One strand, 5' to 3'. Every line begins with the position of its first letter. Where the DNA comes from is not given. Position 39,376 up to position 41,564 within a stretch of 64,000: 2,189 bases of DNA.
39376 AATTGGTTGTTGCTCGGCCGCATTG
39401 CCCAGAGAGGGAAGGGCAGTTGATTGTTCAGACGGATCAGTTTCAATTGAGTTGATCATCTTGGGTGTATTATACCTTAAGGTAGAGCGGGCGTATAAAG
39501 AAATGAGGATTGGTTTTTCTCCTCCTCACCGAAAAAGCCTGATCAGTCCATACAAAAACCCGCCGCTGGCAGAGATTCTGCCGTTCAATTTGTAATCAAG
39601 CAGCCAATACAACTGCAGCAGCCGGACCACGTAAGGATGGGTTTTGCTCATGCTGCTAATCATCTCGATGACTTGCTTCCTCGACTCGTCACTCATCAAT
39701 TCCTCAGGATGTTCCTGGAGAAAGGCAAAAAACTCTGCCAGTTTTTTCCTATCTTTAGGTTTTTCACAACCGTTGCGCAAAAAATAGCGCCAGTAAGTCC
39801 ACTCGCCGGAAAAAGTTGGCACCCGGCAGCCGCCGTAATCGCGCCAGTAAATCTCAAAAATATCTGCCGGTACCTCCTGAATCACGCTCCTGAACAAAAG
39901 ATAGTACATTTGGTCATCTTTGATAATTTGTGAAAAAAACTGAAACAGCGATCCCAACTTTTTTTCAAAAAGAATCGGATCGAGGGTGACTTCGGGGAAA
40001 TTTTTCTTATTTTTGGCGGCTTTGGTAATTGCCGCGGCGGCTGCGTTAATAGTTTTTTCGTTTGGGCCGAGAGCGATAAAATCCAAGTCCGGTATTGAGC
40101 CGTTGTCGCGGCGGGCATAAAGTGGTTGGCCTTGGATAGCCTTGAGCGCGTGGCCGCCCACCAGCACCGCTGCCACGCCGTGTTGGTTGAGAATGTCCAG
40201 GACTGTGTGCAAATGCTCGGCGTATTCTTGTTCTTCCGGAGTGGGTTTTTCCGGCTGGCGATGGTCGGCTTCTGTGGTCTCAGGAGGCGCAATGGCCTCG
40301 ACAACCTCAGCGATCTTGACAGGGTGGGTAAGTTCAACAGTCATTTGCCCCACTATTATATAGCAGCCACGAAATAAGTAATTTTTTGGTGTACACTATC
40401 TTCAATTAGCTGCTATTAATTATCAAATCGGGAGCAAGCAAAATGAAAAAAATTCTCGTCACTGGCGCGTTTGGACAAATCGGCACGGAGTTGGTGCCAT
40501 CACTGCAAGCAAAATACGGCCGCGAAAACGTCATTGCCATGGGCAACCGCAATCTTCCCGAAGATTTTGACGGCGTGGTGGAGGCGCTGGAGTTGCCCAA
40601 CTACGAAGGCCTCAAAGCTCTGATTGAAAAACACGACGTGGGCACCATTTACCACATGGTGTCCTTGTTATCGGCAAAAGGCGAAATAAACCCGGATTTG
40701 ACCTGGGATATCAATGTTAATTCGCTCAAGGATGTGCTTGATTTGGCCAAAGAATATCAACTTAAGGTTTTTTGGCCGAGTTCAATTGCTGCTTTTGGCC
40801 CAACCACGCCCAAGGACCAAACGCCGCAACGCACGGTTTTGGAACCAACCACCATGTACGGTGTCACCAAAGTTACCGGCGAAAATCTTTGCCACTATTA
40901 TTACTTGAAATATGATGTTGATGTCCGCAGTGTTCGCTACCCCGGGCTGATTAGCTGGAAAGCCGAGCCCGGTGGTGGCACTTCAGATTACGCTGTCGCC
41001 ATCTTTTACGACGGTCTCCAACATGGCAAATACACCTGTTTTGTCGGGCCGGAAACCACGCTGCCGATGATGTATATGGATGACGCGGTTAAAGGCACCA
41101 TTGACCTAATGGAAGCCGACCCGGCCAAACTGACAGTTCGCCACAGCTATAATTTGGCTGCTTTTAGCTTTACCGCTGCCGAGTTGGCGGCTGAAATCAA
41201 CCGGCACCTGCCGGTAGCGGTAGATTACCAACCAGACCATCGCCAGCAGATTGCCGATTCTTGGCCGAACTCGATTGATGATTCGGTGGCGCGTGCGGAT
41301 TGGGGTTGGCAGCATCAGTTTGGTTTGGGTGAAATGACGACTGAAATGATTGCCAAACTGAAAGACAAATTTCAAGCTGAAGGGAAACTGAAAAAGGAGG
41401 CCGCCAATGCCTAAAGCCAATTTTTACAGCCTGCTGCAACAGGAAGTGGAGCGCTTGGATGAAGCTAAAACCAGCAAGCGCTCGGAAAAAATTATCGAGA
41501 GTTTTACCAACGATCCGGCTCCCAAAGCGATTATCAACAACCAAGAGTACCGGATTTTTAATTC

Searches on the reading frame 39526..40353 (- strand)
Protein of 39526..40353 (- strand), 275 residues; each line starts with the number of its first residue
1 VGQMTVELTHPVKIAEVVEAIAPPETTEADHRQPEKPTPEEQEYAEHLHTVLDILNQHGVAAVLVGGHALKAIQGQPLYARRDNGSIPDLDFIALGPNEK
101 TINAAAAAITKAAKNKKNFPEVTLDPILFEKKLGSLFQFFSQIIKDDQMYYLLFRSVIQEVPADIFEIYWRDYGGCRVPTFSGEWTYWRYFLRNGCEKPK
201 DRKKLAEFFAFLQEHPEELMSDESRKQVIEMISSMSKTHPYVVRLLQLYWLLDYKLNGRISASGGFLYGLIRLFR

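Call 3: search_protein_families(library=pfam, proteins=[window:39526-40353:-], max_evalue=1)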
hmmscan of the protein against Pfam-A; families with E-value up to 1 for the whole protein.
window:39526-40353:- (275 aa): 4 families
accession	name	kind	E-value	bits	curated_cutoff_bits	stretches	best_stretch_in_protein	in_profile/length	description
PF10620.15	MdcG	-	0.12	12.7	26.5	1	41-113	10-77/121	Phosphoribosyl-dephospho-CoA transferase MdcG C-terminal domain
PF10706.15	Aminoglyc_resit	-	0.16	12.6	21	1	48-83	2-37/149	Aminoglycoside-2''-adenylyltransferase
PF04741.18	InvH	-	0.24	12.4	27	1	196-229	26-57/81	InvH outer membrane lipoprotein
PF18287.6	Hfx_Cass5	-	0.95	10.1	25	0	165-191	30-56/77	Integron Cassette Protein Hfx_Cass5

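Call 4: search_protein_families(library=padloc, proteins=[window:39526-40353:-], max_evalue=1)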
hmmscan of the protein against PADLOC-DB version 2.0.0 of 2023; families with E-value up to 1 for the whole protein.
window:39526-40353:- (275 aa): 0 families

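Call 5: search_protein_families(library=ncbifam, proteins=[window:39526-40353:-], max_evalue=1)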
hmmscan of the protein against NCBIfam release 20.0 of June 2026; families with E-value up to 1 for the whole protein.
window:39526-40353:- (275 aa): 0 families

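Call 10: find_homologous_proteins(query=window:39526-40353:-)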
Query window:39526-40353:- (275 aa): 2 proteins with E <= 0.001 among 987 candidates.
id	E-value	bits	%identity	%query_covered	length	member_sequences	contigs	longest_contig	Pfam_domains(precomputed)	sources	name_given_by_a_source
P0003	6.1e-182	621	100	99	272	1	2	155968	-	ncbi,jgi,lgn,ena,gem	-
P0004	3.2e-139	481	82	96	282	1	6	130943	-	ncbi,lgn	-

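Call 12: find_encoding_contigs(protein=P0004, flank=10000, max_places=6)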
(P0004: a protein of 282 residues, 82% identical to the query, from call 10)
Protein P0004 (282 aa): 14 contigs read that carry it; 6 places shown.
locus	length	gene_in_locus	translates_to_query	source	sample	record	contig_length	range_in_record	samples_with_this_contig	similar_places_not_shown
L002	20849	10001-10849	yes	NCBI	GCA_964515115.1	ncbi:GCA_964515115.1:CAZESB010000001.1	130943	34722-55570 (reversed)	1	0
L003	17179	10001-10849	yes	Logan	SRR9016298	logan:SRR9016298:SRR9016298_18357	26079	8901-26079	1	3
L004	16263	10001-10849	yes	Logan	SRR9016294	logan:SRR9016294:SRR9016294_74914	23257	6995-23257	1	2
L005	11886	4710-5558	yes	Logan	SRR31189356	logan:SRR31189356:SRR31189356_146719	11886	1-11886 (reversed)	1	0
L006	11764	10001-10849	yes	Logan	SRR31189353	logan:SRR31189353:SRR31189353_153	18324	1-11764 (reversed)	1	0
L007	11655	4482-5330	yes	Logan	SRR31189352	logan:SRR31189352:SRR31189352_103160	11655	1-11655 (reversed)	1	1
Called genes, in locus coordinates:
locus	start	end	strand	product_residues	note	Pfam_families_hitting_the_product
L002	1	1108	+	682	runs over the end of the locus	PF04932:Wzy_C, PF00515:TPR_1 (faint), PF07719:TPR_2 (faint), PF13432:TPR_16 (faint), PF23914:TPR_CcmH_CycH (weak), PF13181:TPR_8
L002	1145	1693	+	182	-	PF01327:Pep_deformylase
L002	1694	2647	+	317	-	PF00551:Formyl_trans_N, PF02911:Formyl_trans_C (faint)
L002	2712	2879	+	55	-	-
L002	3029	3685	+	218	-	PF02163:Peptidase_M50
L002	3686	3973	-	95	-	-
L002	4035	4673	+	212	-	PF00753:Lactamase_B, PF23023:Anti-Pycsar_Apyc1 (faint)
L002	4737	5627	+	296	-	PF00483:NTP_transferase, PF12804:NTP_transf_3 (weak)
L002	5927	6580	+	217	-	PF01520:Amidase_3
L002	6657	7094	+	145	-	PF10025:DUF2267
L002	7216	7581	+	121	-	PF02325:CCB3_YggT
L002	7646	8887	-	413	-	PF00155:Aminotran_1_2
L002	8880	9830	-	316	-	PF01370:Epimerase, PF04321:RmlD_sub_bind, PF07993:NAD_binding_4 (faint), PF16363:GDP_Man_Dehyd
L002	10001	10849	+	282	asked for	-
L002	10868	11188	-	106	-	-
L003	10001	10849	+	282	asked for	-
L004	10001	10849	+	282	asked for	-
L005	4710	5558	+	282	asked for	-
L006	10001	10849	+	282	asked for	-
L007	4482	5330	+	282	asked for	-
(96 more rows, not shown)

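Call 17: search_solved_structures(query=window:39526-40353:-, max_evalue=10, show_alignments=3)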
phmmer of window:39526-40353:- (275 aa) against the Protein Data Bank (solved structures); distinct sequences matched with E-value up to 10: 0.

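Call 26: find_homologous_proteins(query=A1, max_evalue=10)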
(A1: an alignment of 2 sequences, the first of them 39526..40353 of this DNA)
Query A1 (2 sequences) (275 aa, profile of the alignment): 2 proteins with E <= 10 among 5108 candidates.
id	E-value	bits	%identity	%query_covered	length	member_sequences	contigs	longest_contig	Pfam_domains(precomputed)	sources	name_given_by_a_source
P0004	1.2e-186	637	82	96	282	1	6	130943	-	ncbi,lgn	-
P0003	8.8e-178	608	100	99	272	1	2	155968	-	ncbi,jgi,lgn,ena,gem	-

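Call 33: predict_structure(alignment_id=A1)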
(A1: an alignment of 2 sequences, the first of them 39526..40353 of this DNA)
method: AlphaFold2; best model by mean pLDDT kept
length: 275 residues; sequences in the alignment: 2
mean_pLDDT: 48.6   pTM: 0.48
mean pLDDT of the five models: 48.6, 46.2, 46.1, 45.5, 43.7
residues with pLDDT >= 90: 3; 70-90: 45; 50-70: 56; < 50: 171
segments of 3 or more residues with pLDDT < 50: 1-34, 127-168, 182-275
pLDDT, mean of each block of 10 residues (from residue 1): 27 27 31 55 81 80 58 56 62 65 85 84 57 31 32 32 43 59 40 35 44 39 46 41 40 37 33 27
secondary structure, 60 per line:
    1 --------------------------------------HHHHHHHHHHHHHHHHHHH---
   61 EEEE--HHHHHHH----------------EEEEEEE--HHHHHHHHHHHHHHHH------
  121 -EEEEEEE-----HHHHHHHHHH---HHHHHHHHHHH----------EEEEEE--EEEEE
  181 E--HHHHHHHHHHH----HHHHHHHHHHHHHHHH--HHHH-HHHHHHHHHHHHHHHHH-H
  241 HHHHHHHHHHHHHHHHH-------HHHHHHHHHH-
elements in order: H39-57 E61-64 H67-73 E90-96 H99-114 E122-128 H134-143 H147-157 E168-173 E176-181 H184-194 H199-214 H217-220 H222-238 H240-257 H265-274

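Call 36: fold_search(model_id=the predicted structure, library=pdb)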
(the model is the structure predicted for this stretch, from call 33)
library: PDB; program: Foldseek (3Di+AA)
matches with E <= 10: 252; with E <= 0.001: 0
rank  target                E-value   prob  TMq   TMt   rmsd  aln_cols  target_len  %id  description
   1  5kqj_MODEL_1_A        1.7e-02  0.96  0.32  0.44  12.1       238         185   13  Solution Structure of Antibiotic-Resistance Factor ANT(2'')-Ia Reveals Substrate-Regulated Conformation Dynami (released 2017-07-12)
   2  4xje                  2.3e-02  0.93  0.30  0.44  12.9       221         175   14  CRYSTAL STRUCTURE OF ANT(2") IN COMPLEX WITH AMP AND TOBRAMYCIN (released 2016-01-20)
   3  5cfs                  2.9e-02  0.90  0.30  0.43  11.7       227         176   14  Crystal Structure of ANT(2")-Ia in complex with AMPCPP and tobramycin (released 2016-03-16)
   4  5cfu                  4.4e-02  0.85  0.30  0.44  11.5       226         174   14  Crystal Structure of ANT(2")-Ia in complex with adenylyl-2"-tobramycin (released 2016-07-20)
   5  3ups                  4.7e-02  0.93  0.22  0.50   8.6       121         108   12  Crystal structure of iojap-like protein from Zymomonas mobilis (released 2011-12-28)
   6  6go5_B                7.2e-02  0.69  0.17  0.14   3.6        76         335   16  TdT chimera (Loop1 of pol mu) - Ternary complex with 1-nt gapped DNA substrate (released 2019-06-05)
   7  7o9k_u                8.1e-02  0.75  0.18  0.34   7.1       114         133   11  Human mitochondrial ribosome large subunit assembly intermediate with MTERF4-NSUN4, MRM2, MTG1, the MALSU module, GTPB (released 2021-06-30)
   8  4lzd                  1.4e-01  0.69  0.17  0.14   4.6        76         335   16  Human DNA polymerase mu- Apoenzyme (released 2014-02-05)
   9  7aoi_XJ               1.8e-01  0.72  0.21  0.35   8.5       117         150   13  Trypanosoma brucei mitochondrial ribosome large subunit assembly intermediate (released 2020-12-02)
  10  2ihm_B                1.9e-01  0.57  0.17  0.15   3.7        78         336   19  Polymerase mu in ternary complex with gapped 11mer DNA duplex and bound incoming nucleotide (released 2006-12-12)
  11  9hcd_u                2.0e-01  0.51  0.19  0.36   8.7       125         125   11  Mouse mitoribosome large subunit assembly intermediate (with uL16m) bound to MRM3-dimer, DDX28 and the MALSU-L0R8F8-mt (released 2025-06-11)
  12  8ur2_D                2.0e-01  0.21  0.16  0.31  11.1       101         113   16  Crystal Structure of macrophage migration inhibitory factor (MIF) from Trichomonas vaginalis (I41 form) (released 2023-11-08)
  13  5ool_u                2.6e-01  0.47  0.19  0.41   8.1       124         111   14  Structure of a native assembly intermediate of the human mitochondrial ribosome with unfolded interfacial rRNA (released 2017-09-13)
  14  8xeo_A                3.1e-01  0.63  0.21  0.50   6.8       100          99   16  Crystal structure of MNT antitoxin (released 2024-12-18)
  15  4fo6_A                3.3e-01  0.57  0.17  0.15   5.0        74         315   16  Crystal structure of the pre-catalytic ternary complex of polymerase lambda with a dATP analog opposite a templating T (released 2012-07-11)
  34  8xeo_B                8.9e-01  0.35  0.21  0.49   6.8       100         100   16  Crystal structure of MNT antitoxin (released 2024-12-18)
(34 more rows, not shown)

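Call 59: search_protein_families(library=phrogs, proteins=[window:39526-40353:-], max_evalue=0.1)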
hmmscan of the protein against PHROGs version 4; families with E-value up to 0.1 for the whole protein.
window:39526-40353:- (275 aa): 0 families

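Call 71: search_solved_structures(query=A1, max_evalue=10, show_alignments=3)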
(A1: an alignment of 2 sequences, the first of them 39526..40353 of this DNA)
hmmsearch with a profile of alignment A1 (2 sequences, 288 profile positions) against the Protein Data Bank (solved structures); distinct sequences matched with E-value up to 10: 0.

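Call 72: find_related_loci(query=A1, collection=metagenome_contigs, flank=6000)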
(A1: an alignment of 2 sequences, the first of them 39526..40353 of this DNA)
Query A1 (275 aa) in metagenome_contigs; peptide patterns used: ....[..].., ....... (x = any residue, [..] = any of these).
343 stretches matched a pattern, but none encodes a relative of the query by tblastn (E <= 1e-3).

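Call 95: search_protein_families(library=pfam, proteins=[P0004], max_evalue=10)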
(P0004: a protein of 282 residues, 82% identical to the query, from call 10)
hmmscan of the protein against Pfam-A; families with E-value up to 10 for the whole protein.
P0004 (282 aa): 2 families
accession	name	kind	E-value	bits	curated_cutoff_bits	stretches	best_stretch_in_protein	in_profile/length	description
PF10620.15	MdcG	-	0.13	12.6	26.5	1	49-122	11-79/121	Phosphoribosyl-dephospho-CoA transferase MdcG C-terminal domain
PF18287.6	Hfx_Cass5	-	0.28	11.8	25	0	174-198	32-56/77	Integron Cassette Protein Hfx_Cass5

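Call 96: search_dna_similar(query=window:39526-40353:-, collection=plasmids, mode=protein, max_evalue=10, max_rows=15)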
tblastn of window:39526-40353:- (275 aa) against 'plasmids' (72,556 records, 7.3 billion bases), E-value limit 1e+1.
Records with a match: 1; places in all: 1; records where one place covers at least 80% of the query: 0.
Best place of each record, by identity: <60% 1.
By first word of the organism name: Abditibacteriota 1.
By predicted mobility (MOB-suite, as given by PLSDB): non-mobilizable 1.
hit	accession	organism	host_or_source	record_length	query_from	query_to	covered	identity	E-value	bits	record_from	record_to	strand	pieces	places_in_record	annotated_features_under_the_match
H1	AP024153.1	Abditibacteriota bacterium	Acer palmatum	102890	160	238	29%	30.5%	3e+0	37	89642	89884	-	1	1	hypothetical protein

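Call 99: search_dna_similar(query=window:39526-40353:-, collection=phages, mode=protein, max_evalue=1, max_rows=10)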
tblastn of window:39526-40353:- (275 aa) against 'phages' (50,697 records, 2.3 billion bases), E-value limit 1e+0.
No match.

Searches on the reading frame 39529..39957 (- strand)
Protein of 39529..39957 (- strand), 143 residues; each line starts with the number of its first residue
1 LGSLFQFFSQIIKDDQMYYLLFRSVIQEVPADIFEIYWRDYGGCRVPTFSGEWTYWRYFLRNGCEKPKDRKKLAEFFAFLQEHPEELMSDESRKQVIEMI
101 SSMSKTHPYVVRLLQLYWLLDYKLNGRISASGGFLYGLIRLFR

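Call 95: search_protein_families(library=pfam, proteins=[window:39529-39957:-], max_evalue=10)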
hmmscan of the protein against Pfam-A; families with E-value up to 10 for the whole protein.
seq(143 aa): 2 families
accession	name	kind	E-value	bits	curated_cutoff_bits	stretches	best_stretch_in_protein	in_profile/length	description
PF04741.18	InvH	-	0.083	13.9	27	1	64-97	26-57/81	InvH outer membrane lipoprotein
PF18287.6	Hfx_Cass5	-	0.2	12.3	25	1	33-59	30-56/77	Integron Cassette Protein Hfx_Cass5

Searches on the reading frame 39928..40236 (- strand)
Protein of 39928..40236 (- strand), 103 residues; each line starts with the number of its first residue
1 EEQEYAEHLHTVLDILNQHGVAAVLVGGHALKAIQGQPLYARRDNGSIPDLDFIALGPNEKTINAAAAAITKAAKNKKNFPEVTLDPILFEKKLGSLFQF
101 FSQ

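Call 95: search_protein_families(library=pfam, proteins=[window:39928-40236:-], max_evalue=10)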
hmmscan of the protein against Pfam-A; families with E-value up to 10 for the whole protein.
seq(103 aa): 3 families
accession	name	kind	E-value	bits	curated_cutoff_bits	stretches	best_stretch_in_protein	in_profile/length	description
PF10620.15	MdcG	-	0.027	14.8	26.5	1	3-75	11-78/121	Phosphoribosyl-dephospho-CoA transferase MdcG C-terminal domain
PF13380.12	CoA_binding_2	-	0.093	13.6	22.8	1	10-70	17-75/116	CoA binding domain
PF10706.15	Aminoglyc_resit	-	0.14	12.8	21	1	9-44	2-37/149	Aminoglycoside-2''-adenylyltransferase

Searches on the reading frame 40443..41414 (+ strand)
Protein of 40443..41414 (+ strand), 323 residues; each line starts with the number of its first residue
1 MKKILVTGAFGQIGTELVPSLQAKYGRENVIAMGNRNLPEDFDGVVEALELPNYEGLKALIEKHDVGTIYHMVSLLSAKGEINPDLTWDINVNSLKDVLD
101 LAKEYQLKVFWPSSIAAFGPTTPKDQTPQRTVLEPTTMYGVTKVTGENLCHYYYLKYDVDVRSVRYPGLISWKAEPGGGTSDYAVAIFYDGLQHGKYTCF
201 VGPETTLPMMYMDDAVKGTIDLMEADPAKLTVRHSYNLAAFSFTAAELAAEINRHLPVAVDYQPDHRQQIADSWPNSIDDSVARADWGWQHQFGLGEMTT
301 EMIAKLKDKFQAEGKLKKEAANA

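Call 3: search_protein_families(library=pfam, proteins=[window:40443-41414:+], max_evalue=1)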
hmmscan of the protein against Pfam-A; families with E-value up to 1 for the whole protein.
window:40443-41414:+ (323 aa): 7 families
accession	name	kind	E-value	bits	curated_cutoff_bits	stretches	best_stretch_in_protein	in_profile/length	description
PF01370.27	Epimerase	-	1.3e-23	84.1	20.9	1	4-226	1-228/240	NAD dependent epimerase/dehydratase family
PF16363.11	GDP_Man_Dehyd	-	4e-14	53.2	27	1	5-302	1-332/332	GDP-mannose 4,6 dehydratase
PF04321.23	RmlD_sub_bind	-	4e-11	42.9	27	1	3-151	2-137/287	RmlD substrate binding domain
PF07993.18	NAD_binding_4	-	4.1e-06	26.6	20.1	1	66-214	89-253/258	Male sterility protein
PF02719.21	Polysacc_synt_2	-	0.0056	16.3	20.2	1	4-151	1-150/293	Polysaccharide biosynthesis protein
PF01073.25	3Beta_HSD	-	0.012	15.2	22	1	6-127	2-129/280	3-beta hydroxysteroid dehydrogenase/isomerase family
PF08659.16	KR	-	0.035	14.4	22.6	1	4-77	3-73/180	KR domain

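Call 103: search_protein_families(library=ncbifam, proteins=[window:40443-41414:+], max_evalue=0.01)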
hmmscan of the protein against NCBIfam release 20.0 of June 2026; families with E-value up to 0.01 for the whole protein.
window:40443-41414:+ (323 aa): 14 families
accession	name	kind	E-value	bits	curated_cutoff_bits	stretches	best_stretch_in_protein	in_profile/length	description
NF043036.1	ErythonDh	equivalog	1.1e-30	106.9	325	1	3-292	2-306/321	D-erythronate dehydrogenase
TIGR02197.1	heptose_epim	equivalog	2.7e-11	43.2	274.6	1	4-147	1-146/316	ADP-glyceromanno-heptose 6-epimerase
TIGR01746.1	Thioester-redct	subfamily_domain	9.7e-09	34.9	213.35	1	64-296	87-321/371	thioester reductase domain-containing protein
TIGR01179.1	galE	equivalog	1.6e-07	30.5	262.3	1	3-166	1-173/332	UDP-glucose 4-epimerase GalE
NF041293.1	G6PDh_Azf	equivalog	5e-07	29.4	400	1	3-167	4-180/252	NAD-dependent glucose-6-phosphate dehydrogenase Azf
TIGR01214.1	rmlD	equivalog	2.3e-06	26.9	224.05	1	3-151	1-136/285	dTDP-4-dehydrorhamnose reductase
NF008360.0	PRK11150.1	equivalog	7.6e-05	22.1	452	1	4-171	2-172/310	ADP-glyceromanno-heptose 6-epimerase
NF047837.1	UDPAcbARedWbcJ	equivalog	0.00083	18.4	500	0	135-252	99-211/372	UDP-2-acetamido-2,6-beta-L-arabino-hexul-4-ose reductase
NF058621.1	DiazavRedAvaA7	equivalog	0.0012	18.5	400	0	3-81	2-80/304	3-diazoavenalumate denitrifying reductase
TIGR04180.1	EDH_00030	hypoth_equivalog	0.0014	17.8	475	0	4-165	1-171/297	NAD-dependent 4,6-dehydratase LegB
TIGR03466.1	HpnA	hypoth_equivalog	0.0039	16.1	367.65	1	3-143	2-142/327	hopanoid-associated sugar epimerase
NF005753.0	PRK07577.1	equivalog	0.0055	16.3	310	1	2-103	4-100/237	SDR family oxidoreductase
NF052578.1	StrlDmthSdmBMthl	equivalog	0.0078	16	600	0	4-147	3-148/328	sterol demethylase protein SdmB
NF047922.1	GDPFucSynFcl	equivalog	0.0078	15.7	500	0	131-295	125-290/308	GDP-L-fucose synthase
